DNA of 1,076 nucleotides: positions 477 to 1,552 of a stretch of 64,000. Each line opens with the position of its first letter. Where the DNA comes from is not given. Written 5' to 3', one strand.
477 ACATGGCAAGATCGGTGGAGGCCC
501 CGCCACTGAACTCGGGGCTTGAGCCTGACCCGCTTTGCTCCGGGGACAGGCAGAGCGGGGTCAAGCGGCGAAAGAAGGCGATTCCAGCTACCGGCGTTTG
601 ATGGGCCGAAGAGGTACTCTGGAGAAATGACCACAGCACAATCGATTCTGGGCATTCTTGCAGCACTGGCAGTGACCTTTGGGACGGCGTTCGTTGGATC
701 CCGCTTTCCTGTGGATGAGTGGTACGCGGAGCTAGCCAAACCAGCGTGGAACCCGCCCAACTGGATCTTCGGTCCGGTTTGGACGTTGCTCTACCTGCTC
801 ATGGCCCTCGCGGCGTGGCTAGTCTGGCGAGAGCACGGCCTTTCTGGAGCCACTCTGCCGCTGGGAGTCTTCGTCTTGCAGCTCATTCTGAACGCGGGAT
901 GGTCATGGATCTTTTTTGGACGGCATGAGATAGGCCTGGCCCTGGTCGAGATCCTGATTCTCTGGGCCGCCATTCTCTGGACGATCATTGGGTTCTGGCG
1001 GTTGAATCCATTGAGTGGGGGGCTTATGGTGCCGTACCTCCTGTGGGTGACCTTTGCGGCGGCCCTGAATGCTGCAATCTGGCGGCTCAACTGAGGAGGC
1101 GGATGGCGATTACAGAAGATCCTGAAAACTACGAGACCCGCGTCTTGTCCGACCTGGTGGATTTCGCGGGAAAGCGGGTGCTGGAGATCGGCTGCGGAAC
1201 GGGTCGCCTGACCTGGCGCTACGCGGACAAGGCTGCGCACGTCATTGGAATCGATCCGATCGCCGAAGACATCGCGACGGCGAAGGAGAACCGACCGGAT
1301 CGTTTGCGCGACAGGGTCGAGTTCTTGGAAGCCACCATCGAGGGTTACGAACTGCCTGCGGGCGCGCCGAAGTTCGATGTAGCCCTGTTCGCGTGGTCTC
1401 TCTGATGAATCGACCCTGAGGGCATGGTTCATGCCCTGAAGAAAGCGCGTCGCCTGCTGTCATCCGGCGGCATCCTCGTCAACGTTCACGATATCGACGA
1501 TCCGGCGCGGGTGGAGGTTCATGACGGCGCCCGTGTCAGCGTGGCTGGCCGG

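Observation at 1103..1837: SAM methyltransferase with tandem in-frame UGA-UGA: candidate vicinal di-selenocysteine (U-U) enzyme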

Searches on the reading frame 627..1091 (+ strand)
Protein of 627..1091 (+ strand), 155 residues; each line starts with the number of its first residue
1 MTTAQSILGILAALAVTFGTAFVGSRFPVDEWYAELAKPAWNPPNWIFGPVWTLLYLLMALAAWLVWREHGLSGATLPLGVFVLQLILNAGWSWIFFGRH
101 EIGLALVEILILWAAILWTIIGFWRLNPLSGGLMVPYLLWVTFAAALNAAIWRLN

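Call 78: search_protein_families(library=pfam, proteins=[window:627-1091:+], max_evalue=0.0001)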
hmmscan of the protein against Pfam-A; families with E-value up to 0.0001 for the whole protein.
window:627-1091:+ (155 aa): 1 family
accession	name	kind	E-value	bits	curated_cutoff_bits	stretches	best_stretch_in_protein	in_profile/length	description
PF03073.20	TspO_MBR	-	1.6e-48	164.6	24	1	14-153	2-145/145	TspO/MBR family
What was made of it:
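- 627..1094 (+): tspO (TspO/MBR family), 8 nt upstream of gene A. Probably co-transcribed here, but not a conserved partner. Call 78 (PF03073, 165 bits).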

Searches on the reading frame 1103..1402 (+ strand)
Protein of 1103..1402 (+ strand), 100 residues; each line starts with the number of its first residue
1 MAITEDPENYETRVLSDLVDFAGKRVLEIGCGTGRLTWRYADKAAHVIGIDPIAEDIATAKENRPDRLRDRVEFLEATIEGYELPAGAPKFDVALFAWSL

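Call 60: list_cluster_members(proteins=[P0001, P0022, window:1103-1402:+, window:4873-5325:+])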
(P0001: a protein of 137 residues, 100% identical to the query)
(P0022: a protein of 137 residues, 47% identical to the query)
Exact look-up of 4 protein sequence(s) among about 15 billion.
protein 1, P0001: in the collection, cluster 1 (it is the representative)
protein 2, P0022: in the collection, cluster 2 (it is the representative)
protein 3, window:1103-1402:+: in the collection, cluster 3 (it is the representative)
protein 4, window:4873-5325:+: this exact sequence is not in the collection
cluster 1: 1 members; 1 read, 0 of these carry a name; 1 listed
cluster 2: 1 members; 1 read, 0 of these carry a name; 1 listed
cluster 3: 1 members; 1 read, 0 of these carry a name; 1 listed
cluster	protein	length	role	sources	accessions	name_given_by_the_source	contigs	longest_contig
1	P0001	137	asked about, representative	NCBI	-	-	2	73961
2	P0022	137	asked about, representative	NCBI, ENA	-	-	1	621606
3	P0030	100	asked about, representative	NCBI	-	-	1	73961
